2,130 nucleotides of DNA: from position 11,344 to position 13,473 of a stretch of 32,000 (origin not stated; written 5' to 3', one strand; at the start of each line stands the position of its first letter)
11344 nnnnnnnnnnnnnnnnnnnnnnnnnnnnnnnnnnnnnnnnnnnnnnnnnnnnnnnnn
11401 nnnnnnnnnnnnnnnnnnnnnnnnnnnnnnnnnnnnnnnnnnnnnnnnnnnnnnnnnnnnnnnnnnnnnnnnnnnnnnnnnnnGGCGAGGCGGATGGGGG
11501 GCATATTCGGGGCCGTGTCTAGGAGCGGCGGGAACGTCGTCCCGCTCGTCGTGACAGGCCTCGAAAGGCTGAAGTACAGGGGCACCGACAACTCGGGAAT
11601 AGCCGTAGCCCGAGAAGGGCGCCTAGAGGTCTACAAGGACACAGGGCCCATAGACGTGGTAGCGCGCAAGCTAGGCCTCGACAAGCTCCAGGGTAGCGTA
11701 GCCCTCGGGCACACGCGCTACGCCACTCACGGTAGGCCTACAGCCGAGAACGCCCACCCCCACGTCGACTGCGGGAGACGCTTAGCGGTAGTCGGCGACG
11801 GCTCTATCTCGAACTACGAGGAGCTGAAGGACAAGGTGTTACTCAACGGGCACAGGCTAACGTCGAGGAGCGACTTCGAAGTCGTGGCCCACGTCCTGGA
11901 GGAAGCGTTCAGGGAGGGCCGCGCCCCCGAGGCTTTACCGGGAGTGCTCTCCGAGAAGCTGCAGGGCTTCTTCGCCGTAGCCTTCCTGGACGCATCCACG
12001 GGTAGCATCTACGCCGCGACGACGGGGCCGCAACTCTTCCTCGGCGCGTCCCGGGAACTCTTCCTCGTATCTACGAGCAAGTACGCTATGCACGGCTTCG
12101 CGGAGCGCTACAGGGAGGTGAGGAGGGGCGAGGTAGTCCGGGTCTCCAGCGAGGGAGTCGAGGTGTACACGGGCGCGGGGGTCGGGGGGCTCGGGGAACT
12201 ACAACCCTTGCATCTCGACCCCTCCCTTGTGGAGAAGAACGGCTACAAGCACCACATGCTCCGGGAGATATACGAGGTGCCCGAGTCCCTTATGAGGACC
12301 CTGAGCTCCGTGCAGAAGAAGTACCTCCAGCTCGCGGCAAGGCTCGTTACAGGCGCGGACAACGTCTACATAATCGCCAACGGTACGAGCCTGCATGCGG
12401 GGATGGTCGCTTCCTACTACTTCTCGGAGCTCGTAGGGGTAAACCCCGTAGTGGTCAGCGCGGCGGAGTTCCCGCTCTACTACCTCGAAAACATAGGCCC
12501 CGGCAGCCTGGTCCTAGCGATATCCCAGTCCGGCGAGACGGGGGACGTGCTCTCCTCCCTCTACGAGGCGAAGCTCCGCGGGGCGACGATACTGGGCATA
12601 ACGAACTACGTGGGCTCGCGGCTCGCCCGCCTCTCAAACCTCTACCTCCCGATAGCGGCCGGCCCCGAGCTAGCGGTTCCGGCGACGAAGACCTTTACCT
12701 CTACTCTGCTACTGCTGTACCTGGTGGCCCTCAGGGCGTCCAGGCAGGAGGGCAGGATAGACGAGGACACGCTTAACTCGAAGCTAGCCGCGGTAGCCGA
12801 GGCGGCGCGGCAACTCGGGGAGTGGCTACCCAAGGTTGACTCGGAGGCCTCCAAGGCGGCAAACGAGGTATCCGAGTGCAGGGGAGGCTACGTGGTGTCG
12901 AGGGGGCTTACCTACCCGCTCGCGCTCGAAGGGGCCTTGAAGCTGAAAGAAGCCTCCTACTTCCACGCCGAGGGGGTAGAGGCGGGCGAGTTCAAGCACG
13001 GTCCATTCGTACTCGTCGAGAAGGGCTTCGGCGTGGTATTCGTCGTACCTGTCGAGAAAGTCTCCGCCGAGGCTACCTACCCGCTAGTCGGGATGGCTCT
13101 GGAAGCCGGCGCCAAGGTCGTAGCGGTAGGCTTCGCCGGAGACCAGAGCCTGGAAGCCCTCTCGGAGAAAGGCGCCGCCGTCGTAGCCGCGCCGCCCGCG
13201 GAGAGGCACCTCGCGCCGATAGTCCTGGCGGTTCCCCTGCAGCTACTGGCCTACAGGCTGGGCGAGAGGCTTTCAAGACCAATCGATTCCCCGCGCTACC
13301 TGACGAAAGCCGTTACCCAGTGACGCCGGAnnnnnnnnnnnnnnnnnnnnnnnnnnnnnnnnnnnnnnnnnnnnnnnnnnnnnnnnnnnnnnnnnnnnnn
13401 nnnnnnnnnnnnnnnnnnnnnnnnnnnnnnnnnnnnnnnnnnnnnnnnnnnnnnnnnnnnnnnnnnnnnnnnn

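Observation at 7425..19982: Complete mannose-family PTS wired into an amino-sugar catabolic island in an archaeal-type genome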

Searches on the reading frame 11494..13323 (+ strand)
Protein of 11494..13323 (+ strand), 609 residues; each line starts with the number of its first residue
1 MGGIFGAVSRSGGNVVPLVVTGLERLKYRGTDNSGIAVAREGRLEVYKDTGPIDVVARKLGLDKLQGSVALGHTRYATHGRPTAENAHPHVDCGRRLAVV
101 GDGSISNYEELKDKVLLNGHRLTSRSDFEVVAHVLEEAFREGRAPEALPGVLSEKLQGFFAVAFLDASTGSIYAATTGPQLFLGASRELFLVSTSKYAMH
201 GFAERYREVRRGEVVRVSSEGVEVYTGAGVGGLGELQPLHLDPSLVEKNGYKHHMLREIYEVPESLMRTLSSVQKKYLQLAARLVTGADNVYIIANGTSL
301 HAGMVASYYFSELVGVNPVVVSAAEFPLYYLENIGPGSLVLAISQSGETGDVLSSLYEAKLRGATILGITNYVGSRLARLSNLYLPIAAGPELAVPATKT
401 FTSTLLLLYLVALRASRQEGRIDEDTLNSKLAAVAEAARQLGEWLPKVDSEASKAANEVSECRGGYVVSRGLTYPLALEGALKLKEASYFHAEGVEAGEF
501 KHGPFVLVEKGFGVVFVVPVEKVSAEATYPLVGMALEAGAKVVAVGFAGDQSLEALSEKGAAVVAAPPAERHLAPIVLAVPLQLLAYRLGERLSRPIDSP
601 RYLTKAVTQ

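Call 3: search_protein_families(library=pfam, proteins=[window:11494-13323:+])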
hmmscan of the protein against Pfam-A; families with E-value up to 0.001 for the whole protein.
window:11494-13323:+ (609 aa): 3 families
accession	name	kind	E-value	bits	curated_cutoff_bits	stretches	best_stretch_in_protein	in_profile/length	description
PF01380.27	SIS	-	8.8e-35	119.8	25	2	287-413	4-130/131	SIS domain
PF13522.11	GATase_6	-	1.1e-15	58.2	27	1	66-172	9-104/130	Glutamine amidotransferase domain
PF13537.11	GATase_7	-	2.8e-11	43.9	25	1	83-177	9-95/123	Glutamine amidotransferase domain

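Call 9: search_protein_families(library=ncbifam, proteins=[window:11494-13323:+])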
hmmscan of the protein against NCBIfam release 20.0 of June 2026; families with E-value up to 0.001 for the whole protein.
window:11494-13323:+ (609 aa): 21 families
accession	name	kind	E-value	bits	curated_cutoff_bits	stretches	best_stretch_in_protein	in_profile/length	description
NF001484.0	PRK00331.1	subfamily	2.5e-144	481.9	381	1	1-608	1-599/601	isomerizing glutamine--fructose-6-phosphate transaminase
TIGR01135.1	glmS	equivalog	7.3e-144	480.5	418.05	1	3-608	2-605/607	glutamine--fructose-6-phosphate transaminase (isomerizing)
NF046059.1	NagB_SO3506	equivalog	1.2e-35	123.4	430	1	255-545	4-282/330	glucosamine-6-phosphate deaminase NagB-II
TIGR01134.1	purF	equivalog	2.4e-22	79.9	350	1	3-223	2-223/432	amidophosphoribosyltransferase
NF041128.1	glucosaP_deam_GlmD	equivalog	5.4e-16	58.7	580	1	254-607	2-321/323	glucosamine-6-phosphate deaminase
TIGR03127.2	RuMP_HxlB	equivalog_domain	5.2e-10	39.5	160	1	262-393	4-129/178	6-phospho-3-hexuloisomerase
NF008481.0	PRK11382.1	equivalog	2.2e-09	37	430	1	287-547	43-293/340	fructoselysine 6-phosphate deglycase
NF008458.0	PRK11337.1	equivalog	2.7e-09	36.4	378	1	264-385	117-237/293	MurR/RpiR family transcriptional regulator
NF040776.2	AlsR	equivalog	4.8e-09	35.5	400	1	256-385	96-225/279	transcriptional repressor AlsR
TIGR01536.1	asn_synth_AEB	equivalog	4.9e-09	35.7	267.1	1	24-175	25-139/517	asparagine synthase (glutamine-hydrolyzing)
TIGR03104.1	trio_amidotrans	equivalog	2.4e-08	32.7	570.1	1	66-171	40-134/589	N-acetylglutaminylglutamine amidotransferase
NF041755.1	RuMP_HxlAB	equivalog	1.2e-07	31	500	1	261-408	219-364/391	bifunctional 3-hexulose-6-phosphate synthase/6-phospho-3-hexuloisomerase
NF006426.0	PRK08674.1-6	subfamily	2.3e-06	26.7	295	1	252-371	13-125/354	bifunctional phosphoglucose/phosphomannose isomerase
NF006949.0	PRK09431.1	equivalog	4.4e-06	25.5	499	1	68-225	43-191/554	asparagine synthase B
NF003915.0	PRK05441.1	subfamily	1e-05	24.7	168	1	333-398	128-193/300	N-acetylmuramic acid 6-phosphate etherase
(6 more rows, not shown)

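Call 101: search_protein_representatives(protein=window:11494-13323:+)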
Query: 609 residues. Proteins with E-value up to 0.001 (for the whole library): 23614; up to 1e-10: 11568; up to 1e-30: 3156. The best 150 are listed.
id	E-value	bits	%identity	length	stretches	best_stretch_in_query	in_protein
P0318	2.8e-183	626.9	50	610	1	1-608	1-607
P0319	8.3e-178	608.9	61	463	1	152-609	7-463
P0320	1.6e-138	479.2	44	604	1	1-608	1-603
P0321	2.0e-129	449.2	42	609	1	1-608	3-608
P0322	1.8e-128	446.0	59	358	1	257-607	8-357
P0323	1.8e-107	376.7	37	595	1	1-608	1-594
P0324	6.3e-104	365.0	35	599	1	1-607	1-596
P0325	8.3e-103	361.3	34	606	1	1-608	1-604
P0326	3.2e-102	359.4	37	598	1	1-608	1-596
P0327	5.9e-102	358.4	39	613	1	3-608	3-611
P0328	1.3e-101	357.3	40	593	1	10-608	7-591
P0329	5.1e-101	355.4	35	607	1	3-608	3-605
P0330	5.7e-101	355.2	34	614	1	1-607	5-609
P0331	5.4e-100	352.0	34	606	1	5-608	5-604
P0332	8.2e-100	351.4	37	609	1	3-608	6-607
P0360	6.1e-90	318.8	36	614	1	1-608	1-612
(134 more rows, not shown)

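Call 103: list_cluster_members(proteins=[P0318, P0320, P0321, P0323, P0324, P0330, P0360, P0325, P0326])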
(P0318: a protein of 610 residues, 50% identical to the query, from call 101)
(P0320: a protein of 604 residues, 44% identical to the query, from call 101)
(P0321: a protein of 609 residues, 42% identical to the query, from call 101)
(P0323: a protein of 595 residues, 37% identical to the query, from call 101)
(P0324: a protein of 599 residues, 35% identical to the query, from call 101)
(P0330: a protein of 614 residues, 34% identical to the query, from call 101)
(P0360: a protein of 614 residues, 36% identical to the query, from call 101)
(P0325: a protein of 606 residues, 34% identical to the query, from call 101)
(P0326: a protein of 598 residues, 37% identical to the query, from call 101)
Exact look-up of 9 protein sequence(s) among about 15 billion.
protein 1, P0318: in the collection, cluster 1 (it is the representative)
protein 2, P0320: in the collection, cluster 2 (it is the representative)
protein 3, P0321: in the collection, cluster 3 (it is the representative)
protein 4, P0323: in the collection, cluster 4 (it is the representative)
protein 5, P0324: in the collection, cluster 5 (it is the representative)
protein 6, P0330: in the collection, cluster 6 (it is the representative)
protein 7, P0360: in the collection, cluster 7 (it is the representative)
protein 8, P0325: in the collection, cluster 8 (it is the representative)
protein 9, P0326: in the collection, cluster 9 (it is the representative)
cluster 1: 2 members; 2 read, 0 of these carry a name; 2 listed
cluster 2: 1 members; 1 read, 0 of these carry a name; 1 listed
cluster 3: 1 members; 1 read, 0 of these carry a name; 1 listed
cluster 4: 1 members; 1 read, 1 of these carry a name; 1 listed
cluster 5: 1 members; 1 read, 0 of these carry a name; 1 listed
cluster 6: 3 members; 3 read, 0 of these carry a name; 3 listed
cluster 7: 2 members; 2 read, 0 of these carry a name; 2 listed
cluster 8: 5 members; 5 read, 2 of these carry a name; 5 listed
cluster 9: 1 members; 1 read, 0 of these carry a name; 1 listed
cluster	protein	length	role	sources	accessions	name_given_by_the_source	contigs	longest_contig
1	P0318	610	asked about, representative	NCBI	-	-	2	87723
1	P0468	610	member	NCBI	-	-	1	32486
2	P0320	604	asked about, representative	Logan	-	-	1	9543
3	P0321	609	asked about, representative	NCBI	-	-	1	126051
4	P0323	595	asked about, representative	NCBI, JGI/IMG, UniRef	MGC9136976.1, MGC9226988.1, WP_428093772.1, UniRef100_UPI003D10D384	glutamine--fructose-6-phosphate transaminase (isomerizing) [Caldivirga sp.] | glucosamine--fructose-6-phosphate aminotransferase (isomerizing) | glutamine--fructose-6-phosphate transaminase (isomerizing) n=1 Tax=Caldivirga sp. ...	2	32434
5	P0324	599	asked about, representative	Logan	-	-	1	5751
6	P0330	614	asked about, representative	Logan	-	-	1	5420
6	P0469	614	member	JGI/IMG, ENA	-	-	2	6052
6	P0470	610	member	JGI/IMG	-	-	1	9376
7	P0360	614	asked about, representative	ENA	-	-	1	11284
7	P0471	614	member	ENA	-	-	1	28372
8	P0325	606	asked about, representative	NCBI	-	-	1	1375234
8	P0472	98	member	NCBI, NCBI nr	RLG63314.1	hypothetical protein DRN89_03910 [archaeon] | MAG: hypothetical protein DRN89_03910 [archaeon]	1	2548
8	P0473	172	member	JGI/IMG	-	glucosamine--fructose-6-phosphate aminotransferase (isomerizing)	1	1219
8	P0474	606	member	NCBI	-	-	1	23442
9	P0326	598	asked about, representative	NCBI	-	-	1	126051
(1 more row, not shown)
